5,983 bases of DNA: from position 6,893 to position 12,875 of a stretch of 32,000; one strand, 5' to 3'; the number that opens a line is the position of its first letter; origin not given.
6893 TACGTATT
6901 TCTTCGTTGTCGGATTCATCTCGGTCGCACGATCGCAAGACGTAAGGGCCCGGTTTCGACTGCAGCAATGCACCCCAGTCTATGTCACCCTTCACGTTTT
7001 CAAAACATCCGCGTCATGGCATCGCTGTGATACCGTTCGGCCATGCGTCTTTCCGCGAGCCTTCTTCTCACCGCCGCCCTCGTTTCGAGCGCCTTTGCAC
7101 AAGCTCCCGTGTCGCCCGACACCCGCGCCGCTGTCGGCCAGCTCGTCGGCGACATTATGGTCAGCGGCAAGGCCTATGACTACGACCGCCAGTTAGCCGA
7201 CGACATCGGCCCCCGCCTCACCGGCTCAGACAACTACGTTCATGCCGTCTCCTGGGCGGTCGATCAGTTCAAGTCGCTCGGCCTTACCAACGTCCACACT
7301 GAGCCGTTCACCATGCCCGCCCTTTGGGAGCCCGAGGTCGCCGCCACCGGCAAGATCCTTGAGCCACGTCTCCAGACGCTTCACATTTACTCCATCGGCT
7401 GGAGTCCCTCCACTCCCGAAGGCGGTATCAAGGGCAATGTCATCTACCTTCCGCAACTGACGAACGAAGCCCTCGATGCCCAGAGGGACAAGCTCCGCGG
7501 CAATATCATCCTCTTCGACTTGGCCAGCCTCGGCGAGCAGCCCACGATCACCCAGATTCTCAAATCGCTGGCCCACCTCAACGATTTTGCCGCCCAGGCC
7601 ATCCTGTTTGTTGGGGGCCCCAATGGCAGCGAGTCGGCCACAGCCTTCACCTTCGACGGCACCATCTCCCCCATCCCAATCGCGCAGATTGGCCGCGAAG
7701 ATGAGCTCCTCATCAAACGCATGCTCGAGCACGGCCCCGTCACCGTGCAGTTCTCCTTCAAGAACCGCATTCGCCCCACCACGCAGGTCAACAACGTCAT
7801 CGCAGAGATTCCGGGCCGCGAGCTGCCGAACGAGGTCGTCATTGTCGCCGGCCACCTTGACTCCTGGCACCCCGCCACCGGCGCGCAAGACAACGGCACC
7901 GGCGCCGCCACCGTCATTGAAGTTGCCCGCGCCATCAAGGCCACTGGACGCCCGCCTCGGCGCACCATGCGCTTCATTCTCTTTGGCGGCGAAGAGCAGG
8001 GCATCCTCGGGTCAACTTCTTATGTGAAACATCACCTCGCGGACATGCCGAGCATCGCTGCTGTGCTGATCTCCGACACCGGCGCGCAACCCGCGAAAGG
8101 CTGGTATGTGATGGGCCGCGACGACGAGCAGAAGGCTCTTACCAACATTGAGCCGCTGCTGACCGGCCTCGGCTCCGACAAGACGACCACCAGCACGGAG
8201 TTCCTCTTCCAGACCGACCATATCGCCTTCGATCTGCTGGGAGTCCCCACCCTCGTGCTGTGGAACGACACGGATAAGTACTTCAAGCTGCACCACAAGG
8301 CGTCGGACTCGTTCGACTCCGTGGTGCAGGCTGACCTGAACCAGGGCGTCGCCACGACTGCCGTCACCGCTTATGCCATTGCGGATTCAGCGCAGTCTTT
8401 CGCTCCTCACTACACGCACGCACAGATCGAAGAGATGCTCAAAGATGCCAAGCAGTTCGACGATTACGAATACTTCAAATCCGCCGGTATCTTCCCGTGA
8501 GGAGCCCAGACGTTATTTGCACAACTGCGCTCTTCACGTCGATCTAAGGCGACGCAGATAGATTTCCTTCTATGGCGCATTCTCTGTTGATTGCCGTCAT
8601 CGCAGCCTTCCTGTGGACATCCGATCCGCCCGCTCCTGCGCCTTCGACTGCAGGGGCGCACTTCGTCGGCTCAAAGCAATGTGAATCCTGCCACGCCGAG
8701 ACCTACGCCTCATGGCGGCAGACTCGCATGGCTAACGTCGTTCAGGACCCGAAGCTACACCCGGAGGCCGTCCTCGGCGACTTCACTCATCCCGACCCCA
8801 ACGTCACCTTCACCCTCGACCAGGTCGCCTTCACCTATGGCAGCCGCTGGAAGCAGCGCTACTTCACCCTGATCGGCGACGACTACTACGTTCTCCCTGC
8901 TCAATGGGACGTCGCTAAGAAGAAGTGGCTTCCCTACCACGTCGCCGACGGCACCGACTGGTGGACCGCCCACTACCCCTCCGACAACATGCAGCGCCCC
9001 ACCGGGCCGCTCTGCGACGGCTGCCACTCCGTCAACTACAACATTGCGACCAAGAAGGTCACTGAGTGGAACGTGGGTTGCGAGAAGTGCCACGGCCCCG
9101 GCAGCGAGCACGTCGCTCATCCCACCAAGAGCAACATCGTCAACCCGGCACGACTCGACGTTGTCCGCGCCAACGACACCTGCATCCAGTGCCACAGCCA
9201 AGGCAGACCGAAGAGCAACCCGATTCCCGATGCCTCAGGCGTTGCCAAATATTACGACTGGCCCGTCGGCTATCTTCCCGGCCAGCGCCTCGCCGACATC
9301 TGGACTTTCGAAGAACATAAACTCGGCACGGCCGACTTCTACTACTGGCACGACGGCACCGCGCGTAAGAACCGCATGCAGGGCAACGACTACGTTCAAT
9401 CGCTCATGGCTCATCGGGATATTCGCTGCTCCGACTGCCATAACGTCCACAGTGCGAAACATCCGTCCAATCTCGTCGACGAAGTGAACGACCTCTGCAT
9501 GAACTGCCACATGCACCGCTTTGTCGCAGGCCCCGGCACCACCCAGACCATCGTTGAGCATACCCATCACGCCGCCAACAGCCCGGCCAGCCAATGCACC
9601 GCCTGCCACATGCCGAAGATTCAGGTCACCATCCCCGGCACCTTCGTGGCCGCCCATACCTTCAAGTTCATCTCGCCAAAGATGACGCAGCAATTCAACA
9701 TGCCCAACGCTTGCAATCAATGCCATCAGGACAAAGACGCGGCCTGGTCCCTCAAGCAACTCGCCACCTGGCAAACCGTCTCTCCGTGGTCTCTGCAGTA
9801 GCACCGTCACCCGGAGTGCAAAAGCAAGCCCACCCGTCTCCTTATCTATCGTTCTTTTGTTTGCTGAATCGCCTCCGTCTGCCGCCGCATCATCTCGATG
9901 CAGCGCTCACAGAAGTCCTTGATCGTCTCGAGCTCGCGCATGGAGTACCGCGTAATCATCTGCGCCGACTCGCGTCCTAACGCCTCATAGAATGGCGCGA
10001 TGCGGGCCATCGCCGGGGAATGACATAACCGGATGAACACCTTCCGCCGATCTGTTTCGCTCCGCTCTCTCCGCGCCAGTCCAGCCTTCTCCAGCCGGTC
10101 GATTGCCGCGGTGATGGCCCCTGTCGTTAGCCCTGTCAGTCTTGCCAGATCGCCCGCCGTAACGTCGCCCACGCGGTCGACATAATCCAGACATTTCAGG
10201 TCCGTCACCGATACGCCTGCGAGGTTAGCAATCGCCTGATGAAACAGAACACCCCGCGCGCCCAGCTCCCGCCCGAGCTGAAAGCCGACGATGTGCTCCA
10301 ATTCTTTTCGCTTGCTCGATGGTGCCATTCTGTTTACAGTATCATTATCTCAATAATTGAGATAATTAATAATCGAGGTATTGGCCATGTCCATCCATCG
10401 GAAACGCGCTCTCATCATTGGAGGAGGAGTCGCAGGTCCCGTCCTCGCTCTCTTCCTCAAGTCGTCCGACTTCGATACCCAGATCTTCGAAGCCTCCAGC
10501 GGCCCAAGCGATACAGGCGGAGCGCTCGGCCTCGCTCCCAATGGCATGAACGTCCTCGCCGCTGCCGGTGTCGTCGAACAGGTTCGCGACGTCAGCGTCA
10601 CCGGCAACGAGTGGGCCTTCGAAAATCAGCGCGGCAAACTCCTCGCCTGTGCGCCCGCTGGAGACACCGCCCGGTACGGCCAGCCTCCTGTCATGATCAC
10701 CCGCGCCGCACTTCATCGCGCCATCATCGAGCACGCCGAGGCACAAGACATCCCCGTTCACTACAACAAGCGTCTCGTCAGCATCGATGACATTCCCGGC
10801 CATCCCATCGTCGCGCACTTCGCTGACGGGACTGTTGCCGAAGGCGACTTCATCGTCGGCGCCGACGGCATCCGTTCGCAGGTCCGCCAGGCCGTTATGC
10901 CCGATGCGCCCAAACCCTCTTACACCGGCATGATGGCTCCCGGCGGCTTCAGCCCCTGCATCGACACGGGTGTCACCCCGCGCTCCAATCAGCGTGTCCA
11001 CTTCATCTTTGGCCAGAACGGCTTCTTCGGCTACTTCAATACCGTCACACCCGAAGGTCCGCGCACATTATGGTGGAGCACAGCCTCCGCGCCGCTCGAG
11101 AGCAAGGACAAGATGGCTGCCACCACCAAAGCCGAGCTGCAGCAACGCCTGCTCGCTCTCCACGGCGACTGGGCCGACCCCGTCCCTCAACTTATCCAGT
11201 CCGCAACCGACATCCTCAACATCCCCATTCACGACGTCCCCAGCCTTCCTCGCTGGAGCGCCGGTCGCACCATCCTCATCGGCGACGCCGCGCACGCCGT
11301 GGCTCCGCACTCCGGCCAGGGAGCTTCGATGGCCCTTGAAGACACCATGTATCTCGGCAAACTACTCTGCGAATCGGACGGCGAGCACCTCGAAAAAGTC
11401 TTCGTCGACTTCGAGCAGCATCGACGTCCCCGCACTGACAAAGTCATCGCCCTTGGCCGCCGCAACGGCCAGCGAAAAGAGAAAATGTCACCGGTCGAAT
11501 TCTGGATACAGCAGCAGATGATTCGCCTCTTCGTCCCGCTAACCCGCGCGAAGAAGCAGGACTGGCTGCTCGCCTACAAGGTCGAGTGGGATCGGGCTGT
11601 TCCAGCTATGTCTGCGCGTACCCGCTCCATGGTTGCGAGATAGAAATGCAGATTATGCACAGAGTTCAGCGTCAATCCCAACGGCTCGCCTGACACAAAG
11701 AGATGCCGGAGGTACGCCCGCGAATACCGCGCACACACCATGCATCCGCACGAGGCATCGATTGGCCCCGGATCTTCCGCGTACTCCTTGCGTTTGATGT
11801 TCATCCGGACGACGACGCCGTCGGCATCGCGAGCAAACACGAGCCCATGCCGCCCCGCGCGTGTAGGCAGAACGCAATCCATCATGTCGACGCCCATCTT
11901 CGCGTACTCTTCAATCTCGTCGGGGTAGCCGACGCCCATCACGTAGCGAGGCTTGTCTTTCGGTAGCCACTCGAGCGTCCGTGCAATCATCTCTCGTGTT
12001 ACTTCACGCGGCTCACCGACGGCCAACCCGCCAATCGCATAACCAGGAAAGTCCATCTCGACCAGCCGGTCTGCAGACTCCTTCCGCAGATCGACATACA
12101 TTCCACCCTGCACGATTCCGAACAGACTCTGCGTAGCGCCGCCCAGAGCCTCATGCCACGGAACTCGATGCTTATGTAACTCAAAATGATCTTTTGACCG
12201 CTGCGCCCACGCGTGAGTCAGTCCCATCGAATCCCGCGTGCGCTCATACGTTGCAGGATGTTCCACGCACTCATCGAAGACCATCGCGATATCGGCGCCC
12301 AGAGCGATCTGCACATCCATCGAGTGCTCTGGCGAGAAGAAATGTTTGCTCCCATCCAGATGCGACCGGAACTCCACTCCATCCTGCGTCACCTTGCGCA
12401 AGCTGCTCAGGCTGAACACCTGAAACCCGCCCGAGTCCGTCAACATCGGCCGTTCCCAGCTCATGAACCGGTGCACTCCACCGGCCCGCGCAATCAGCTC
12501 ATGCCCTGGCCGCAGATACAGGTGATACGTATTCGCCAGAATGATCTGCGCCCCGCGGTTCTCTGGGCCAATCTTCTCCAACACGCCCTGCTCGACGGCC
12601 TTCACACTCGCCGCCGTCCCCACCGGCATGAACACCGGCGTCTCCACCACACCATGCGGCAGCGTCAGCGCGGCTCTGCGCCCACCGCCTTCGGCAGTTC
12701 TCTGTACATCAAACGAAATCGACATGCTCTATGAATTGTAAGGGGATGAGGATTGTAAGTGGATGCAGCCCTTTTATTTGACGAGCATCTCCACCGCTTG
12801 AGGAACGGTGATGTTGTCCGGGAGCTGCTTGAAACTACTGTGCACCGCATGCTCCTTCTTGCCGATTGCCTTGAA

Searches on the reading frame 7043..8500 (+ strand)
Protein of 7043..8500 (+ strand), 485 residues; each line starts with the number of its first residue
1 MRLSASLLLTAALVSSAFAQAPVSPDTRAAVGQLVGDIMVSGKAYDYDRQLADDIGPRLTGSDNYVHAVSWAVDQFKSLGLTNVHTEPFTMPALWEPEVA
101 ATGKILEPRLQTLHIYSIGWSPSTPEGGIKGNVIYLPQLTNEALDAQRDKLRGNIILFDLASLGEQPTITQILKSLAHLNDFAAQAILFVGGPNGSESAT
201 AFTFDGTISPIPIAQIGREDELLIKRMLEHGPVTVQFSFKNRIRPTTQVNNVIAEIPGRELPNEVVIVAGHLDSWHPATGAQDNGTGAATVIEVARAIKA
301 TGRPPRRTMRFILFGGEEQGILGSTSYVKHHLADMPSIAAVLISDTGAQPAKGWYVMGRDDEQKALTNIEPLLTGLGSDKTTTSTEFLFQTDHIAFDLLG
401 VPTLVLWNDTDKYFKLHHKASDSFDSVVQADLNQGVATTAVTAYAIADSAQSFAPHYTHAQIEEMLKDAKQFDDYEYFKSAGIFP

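Call 34: search_protein_families(library=pfam, proteins=[window:7043-8500:+])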
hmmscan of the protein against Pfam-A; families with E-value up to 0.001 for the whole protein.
window:7043-8500:+ (485 aa): 2 families
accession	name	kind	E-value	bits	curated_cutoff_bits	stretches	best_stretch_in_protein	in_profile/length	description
PF04389.22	Peptidase_M28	-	1.3e-33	116.8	21.3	1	251-433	1-182/193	Peptidase family M28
PF01546.33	Peptidase_M20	-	6.1e-07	30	24.6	1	278-348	30-102/206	Peptidase family M20/M25/M40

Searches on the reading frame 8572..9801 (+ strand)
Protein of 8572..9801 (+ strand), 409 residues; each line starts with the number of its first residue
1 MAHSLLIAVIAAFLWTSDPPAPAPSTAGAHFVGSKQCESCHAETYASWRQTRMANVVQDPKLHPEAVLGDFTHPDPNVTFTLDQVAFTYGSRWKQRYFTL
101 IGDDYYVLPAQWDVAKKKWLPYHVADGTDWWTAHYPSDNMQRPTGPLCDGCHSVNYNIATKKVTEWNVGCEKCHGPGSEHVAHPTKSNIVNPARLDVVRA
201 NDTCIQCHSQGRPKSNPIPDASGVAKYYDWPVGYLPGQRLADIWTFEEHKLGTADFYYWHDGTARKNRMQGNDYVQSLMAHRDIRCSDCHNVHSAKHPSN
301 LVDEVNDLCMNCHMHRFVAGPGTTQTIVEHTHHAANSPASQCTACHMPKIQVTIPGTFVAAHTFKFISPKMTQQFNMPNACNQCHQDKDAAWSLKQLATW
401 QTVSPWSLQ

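Call 34: search_protein_families(library=pfam, proteins=[window:8572-9801:+])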
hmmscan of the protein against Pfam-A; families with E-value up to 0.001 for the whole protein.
window:8572-9801:+ (409 aa): 5 families
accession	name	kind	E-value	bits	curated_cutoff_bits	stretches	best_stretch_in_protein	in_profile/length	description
PF09699.15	Paired_CXXCH_1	-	2.1e-11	43.7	20.6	1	285-314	8-37/41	Doubled CXXCH motif (Paired_CXXCH_1)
PF14537.11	Cytochrom_c3_2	-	4.3e-11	43.6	25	1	147-212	8-68/79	Cytochrome c3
PF14522.11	Cytochrome_C7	-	3.2e-09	36.9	24.8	0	328-391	3-54/67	Cytochrome c7 and related cytochrome c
PF13435.11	Cytochrome_C554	-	2.7e-07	31.8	20.8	0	36-59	1-24/84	Cytochrome c554 and c-prime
PF22113.1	Mtrc-MtrF_II-IV_dom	-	0.00016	21.7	30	0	164-212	117-167/176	Outer membrane cytochrome MtrC/MtrF-like, domains II/IV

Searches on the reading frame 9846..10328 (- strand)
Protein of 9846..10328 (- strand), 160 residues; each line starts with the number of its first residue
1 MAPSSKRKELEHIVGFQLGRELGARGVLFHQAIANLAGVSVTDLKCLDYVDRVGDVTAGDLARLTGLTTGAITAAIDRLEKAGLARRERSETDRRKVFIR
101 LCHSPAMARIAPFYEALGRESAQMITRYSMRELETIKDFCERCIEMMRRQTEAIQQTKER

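Call 34: search_protein_families(library=pfam, proteins=[window:9846-10328:-])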
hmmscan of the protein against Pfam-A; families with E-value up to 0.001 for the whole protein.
window:9846-10328:- (160 aa): 5 families
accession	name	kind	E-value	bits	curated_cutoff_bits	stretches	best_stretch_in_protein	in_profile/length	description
PF12802.13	MarR_2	-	7.7e-15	55.3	27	1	38-95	2-60/61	MarR family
PF01047.28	MarR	-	4.4e-12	46.1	24.6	1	40-97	2-59/59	MarR family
PF22381.2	Staph_reg_Sar_Rot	-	6.9e-06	26.5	27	1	40-101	13-74/85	Transcriptional regulator SarA/Rot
PF13463.12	HTH_27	-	1.1e-05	26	22.2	1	54-101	17-64/68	Winged helix DNA-binding domain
PF13412.12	HTH_24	-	1.6e-05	24.8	21.9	1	42-84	4-46/48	Winged helix-turn-helix DNA-binding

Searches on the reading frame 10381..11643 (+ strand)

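Call 35: search_protein_families(library=pfam, proteins=[window:10381-11643:+])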
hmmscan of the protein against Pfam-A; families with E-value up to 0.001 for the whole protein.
window:10381-11643:+ (420 aa): 1 family
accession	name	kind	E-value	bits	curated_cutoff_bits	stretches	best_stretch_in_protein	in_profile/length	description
PF01494.25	FAD_binding_3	-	2.1e-30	106.6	22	1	10-356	4-346/349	FAD binding domain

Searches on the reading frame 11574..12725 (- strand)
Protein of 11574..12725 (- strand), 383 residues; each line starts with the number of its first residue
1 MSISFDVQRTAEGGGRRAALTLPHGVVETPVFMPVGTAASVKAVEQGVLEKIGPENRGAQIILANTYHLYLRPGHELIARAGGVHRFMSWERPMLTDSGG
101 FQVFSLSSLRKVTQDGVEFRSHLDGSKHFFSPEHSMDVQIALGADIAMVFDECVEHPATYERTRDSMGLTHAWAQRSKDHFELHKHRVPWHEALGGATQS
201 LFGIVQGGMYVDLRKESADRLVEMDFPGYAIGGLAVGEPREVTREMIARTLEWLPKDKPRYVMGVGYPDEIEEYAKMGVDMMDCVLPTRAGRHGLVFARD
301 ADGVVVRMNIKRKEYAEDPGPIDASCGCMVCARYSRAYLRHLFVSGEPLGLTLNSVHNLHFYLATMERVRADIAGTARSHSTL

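Call 35: search_protein_families(library=pfam, proteins=[window:11574-12725:-])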
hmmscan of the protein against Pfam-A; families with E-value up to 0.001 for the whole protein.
window:11574-12725:- (383 aa): 1 family
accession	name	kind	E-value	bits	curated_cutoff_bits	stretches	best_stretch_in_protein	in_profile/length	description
PF01702.25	TGT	-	2e-143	478.2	26.3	1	15-374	3-340/357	Queuine tRNA-ribosyltransferase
